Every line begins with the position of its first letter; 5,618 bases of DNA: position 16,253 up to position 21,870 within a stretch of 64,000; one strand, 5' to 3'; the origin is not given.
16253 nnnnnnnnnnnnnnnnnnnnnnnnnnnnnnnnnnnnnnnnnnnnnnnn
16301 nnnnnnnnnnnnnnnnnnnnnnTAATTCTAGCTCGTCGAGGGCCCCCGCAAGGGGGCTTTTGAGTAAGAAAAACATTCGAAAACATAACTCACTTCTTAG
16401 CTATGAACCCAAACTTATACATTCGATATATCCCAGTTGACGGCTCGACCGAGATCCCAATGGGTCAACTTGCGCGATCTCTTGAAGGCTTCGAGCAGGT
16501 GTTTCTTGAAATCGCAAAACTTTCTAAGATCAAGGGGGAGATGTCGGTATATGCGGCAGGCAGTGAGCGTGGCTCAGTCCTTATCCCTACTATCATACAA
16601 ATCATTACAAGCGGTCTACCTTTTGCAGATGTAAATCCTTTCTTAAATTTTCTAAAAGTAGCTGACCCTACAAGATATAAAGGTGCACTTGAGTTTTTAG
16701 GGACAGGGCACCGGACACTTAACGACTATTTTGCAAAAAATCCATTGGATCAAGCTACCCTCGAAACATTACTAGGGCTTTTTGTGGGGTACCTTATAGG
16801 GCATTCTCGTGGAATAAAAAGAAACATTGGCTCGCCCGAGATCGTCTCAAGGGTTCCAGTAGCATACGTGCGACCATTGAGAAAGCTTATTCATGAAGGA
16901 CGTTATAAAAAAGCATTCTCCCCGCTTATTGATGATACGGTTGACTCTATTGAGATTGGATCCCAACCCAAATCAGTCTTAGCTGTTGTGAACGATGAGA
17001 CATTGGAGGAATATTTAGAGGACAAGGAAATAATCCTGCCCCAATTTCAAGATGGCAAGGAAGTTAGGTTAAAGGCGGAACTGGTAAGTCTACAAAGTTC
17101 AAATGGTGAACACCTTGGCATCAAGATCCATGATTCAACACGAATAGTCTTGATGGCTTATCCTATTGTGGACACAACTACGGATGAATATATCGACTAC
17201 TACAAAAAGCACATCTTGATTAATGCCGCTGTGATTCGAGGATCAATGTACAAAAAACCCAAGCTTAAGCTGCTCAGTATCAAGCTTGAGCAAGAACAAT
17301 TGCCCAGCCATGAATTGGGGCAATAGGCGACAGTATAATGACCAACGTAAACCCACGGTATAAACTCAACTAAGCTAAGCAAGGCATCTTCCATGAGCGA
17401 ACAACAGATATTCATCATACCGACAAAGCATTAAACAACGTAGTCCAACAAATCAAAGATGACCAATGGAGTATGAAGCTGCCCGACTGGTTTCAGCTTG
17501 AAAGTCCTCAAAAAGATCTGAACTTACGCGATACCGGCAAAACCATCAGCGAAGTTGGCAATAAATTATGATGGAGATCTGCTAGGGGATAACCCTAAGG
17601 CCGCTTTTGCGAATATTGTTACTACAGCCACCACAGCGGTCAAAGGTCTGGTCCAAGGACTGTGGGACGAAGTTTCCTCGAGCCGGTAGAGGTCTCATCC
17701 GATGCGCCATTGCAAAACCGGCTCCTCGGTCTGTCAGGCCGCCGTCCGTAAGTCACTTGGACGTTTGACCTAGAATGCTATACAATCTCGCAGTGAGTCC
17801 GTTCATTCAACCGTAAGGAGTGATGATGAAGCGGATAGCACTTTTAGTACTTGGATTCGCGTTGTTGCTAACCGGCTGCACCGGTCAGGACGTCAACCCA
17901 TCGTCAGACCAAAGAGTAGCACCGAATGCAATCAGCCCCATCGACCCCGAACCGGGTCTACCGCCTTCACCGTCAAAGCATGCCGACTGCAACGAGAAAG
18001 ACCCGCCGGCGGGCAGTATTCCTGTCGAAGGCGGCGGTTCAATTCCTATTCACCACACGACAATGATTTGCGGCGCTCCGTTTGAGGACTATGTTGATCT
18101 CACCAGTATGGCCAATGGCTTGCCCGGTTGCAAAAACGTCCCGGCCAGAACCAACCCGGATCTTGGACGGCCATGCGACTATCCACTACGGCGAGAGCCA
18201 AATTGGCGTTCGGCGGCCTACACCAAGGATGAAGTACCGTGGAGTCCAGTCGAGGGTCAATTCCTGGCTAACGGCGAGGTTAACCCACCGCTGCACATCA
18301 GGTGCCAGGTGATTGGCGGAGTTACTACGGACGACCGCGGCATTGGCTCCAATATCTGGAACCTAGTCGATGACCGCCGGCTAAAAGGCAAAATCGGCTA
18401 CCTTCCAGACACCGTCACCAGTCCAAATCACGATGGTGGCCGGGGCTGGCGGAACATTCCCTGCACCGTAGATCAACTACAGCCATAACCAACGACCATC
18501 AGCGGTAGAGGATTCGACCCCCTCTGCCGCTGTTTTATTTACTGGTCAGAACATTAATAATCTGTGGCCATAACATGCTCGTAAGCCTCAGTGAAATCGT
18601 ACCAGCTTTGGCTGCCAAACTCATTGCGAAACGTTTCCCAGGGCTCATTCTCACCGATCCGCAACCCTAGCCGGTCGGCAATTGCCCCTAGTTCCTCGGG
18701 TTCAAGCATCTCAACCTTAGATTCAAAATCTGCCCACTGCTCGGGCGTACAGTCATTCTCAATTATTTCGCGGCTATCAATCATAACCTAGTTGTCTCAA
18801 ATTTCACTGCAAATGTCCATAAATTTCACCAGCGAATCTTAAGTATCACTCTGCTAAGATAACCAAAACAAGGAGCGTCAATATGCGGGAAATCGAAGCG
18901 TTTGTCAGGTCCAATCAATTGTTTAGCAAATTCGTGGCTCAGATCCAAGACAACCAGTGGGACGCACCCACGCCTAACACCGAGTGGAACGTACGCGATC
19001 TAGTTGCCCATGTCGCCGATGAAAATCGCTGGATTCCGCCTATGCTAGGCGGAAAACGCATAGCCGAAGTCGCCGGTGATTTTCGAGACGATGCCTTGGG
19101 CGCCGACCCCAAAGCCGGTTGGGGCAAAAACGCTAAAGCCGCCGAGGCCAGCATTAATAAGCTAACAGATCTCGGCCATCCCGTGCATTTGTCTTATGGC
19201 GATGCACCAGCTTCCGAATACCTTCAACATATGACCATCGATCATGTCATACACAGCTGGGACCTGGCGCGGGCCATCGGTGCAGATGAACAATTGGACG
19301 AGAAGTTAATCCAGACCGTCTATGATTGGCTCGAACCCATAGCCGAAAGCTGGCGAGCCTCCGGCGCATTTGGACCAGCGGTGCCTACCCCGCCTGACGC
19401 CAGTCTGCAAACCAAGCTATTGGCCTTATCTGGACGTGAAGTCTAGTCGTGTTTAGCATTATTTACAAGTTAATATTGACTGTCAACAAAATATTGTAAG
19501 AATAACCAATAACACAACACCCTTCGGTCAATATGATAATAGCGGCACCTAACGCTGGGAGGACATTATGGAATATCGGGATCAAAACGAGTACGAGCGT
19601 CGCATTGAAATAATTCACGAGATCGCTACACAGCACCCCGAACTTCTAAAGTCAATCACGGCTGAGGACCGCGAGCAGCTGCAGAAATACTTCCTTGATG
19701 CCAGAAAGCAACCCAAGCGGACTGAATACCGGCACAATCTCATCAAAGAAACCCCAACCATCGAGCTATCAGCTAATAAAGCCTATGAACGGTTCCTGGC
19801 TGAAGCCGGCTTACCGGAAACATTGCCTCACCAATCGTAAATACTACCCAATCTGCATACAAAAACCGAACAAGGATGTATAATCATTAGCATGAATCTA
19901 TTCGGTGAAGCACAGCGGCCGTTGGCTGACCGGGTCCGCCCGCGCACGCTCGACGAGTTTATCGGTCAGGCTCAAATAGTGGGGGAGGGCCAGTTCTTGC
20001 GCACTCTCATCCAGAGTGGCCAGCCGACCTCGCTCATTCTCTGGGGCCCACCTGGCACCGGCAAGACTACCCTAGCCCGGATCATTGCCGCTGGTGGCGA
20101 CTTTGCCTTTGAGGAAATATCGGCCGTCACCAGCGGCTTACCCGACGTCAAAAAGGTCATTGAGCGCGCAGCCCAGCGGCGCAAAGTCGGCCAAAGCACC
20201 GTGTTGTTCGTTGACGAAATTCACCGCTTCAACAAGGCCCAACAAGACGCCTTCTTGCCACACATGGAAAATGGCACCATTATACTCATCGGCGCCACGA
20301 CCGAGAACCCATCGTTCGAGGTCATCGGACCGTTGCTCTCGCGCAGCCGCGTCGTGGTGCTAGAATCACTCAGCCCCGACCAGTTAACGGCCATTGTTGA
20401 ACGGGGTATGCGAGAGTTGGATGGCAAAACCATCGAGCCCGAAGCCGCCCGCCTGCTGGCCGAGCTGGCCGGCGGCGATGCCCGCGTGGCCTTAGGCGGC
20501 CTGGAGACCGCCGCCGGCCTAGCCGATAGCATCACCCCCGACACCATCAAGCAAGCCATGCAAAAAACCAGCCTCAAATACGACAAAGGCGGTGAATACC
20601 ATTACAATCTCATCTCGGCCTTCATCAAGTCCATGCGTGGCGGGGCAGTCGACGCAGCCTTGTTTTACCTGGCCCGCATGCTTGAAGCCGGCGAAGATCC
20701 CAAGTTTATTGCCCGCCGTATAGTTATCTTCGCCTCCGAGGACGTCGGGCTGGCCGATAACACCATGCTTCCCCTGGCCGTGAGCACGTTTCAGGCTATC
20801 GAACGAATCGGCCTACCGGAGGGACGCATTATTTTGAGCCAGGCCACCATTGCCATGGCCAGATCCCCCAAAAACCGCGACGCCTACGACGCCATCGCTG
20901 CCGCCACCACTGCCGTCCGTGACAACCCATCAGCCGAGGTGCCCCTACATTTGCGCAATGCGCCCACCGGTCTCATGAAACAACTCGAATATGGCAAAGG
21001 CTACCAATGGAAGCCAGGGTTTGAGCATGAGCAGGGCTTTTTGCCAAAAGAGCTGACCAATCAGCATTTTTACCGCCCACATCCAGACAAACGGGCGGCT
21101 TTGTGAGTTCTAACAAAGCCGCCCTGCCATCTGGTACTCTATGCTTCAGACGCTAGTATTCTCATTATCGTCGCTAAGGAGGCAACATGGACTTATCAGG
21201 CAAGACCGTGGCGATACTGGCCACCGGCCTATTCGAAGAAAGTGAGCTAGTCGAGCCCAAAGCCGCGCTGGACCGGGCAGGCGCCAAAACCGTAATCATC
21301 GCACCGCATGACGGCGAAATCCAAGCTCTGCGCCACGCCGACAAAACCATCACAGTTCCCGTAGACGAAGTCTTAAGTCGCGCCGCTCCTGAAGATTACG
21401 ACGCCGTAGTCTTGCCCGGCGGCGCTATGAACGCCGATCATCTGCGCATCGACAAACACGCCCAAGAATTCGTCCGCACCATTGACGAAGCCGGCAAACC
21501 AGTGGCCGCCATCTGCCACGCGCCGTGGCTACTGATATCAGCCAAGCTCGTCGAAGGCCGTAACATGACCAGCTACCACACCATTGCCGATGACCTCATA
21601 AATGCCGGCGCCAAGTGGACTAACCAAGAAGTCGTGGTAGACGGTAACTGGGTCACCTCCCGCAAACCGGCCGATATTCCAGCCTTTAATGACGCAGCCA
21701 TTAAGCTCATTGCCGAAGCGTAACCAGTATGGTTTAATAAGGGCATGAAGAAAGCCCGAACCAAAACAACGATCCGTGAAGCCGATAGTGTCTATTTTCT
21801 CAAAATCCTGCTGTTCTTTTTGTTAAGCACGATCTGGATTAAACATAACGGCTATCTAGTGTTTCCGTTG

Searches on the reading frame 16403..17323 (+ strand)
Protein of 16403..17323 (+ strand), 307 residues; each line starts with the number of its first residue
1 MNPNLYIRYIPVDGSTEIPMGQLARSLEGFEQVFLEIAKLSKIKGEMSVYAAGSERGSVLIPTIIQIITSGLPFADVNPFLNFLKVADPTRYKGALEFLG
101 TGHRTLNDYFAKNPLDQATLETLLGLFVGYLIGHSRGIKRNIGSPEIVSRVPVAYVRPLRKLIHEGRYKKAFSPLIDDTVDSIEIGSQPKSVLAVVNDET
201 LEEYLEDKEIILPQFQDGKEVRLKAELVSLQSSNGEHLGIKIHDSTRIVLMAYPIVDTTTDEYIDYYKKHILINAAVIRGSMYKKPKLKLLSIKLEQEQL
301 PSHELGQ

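Call 3: search_protein_families(library=pfam, proteins=[window:16403-17323:+], max_evalue=1)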
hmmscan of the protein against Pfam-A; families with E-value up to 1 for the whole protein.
window:16403-17323:+ (307 aa): 1 family
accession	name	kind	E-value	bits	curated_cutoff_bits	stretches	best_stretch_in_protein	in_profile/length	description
PF25678.1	DUF7946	-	0.05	14.1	27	0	17-69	14-74/183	Domain of unknown function (DUF7946)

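Call 31: search_protein_families(library=ncbifam, proteins=[window:16403-17323:+], max_evalue=0.1)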
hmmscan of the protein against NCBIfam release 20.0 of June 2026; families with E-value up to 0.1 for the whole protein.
window:16403-17323:+ (307 aa): 1 family
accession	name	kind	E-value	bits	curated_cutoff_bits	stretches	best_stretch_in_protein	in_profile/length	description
TIGR02085.1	meth_trns_rumB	equivalog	0.089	11.8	429.5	0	200-291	30-125/374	23S rRNA (uracil(747)-C(5))-methyltransferase RlmC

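Call 32: search_protein_families(library=padloc, proteins=[window:16403-17323:+], max_evalue=0.1)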
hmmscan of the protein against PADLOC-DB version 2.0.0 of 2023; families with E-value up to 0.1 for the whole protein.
window:16403-17323:+ (307 aa): 0 families

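Call 33: search_protein_families(library=phrogs, proteins=[window:16403-17323:+], max_evalue=0.1)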
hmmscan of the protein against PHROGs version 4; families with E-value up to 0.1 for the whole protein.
window:16403-17323:+ (307 aa): 1 family
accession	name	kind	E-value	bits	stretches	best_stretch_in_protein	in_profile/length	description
phrog_3243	-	unknown function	0.025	14.8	0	17-78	25-82/293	-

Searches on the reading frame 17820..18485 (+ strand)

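Call 5: search_protein_families(library=pfam, proteins=[window:17820-18485:+], max_evalue=0.01)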
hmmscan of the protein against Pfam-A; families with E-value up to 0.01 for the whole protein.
window:17820-18485:+ (222 aa): 1 family
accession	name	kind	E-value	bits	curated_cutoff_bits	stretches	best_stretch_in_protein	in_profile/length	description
PF08139.17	LPAM_1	-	0.0039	18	20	1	3-20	1-17/18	Prokaryotic membrane lipoprotein lipid attachment site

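Call 31: search_protein_families(library=ncbifam, proteins=[window:17820-18485:+], max_evalue=0.1)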
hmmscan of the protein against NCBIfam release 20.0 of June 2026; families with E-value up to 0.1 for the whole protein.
window:17820-18485:+ (222 aa): 1 family
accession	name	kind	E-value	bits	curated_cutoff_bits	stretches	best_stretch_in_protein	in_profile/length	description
NF007319.0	PRK09810.1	equivalog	0.006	16.5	86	1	2-21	1-20/41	lipoprotein antitoxin entericidin A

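Call 32: search_protein_families(library=padloc, proteins=[window:17820-18485:+], max_evalue=0.1)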
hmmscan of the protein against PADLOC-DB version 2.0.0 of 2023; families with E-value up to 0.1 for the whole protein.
window:17820-18485:+ (222 aa): 0 families

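Call 33: search_protein_families(library=phrogs, proteins=[window:17820-18485:+], max_evalue=0.1)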
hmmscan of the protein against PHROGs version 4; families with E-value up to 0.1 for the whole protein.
window:17820-18485:+ (222 aa): 5 families
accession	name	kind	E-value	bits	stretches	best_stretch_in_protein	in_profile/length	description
phrog_812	-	lysis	0.012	16.7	1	2-43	1-40/102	Rz-like spanin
phrog_542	-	unknown function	0.029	16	1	2-50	1-48/97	-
phrog_456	-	lysis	0.039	14.6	0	2-36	8-41/102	Rz-like spanin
phrog_902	-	unknown function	0.046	15.1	1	1-29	5-29/118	-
phrog_11621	-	lysis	0.064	13.9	1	5-52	8-51/88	Rz-like spanin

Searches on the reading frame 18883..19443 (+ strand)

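Call 5: search_protein_families(library=pfam, proteins=[window:18883-19443:+], max_evalue=0.01)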
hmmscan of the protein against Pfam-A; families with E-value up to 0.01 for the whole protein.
window:18883-19443:+ (187 aa): 3 families
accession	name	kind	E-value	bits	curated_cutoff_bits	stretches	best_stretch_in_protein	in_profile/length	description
PF11716.13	MDMPI_N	-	1.7e-14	55.1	24.2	1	14-129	8-140/140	Mycothiol maleylpyruvate isomerase N-terminal domain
PF12867.12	DinB_2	-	1.5e-05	25.9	24.8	1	7-104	2-102/128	DinB superfamily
PF05163.17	DinB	-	0.0031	17.9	23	0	6-51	11-57/165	DinB family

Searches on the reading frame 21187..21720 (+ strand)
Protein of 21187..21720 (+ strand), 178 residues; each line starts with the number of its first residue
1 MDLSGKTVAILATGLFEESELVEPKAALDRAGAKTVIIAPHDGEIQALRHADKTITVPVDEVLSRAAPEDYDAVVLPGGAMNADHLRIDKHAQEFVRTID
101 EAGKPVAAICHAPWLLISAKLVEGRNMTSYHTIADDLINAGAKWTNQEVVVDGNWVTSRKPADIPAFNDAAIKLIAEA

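Call 5: search_protein_families(library=pfam, proteins=[window:21187-21720:+], max_evalue=0.01)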
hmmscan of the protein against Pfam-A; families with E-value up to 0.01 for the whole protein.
window:21187-21720:+ (178 aa): 3 families
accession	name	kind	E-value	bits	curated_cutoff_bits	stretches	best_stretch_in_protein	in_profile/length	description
PF01965.30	DJ-1_PfpI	-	2.1e-50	171.2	26.6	1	6-173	1-164/165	DJ-1/PfpI family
PF18011.7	Catalase_C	-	1.2e-05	25.4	24.6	1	5-120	2-114/150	C-terminal domain found in long catalases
PF07685.20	GATase_3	-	0.00043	20.4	27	1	44-110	15-82/196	CobB/CobQ-like glutamine amidotransferase domain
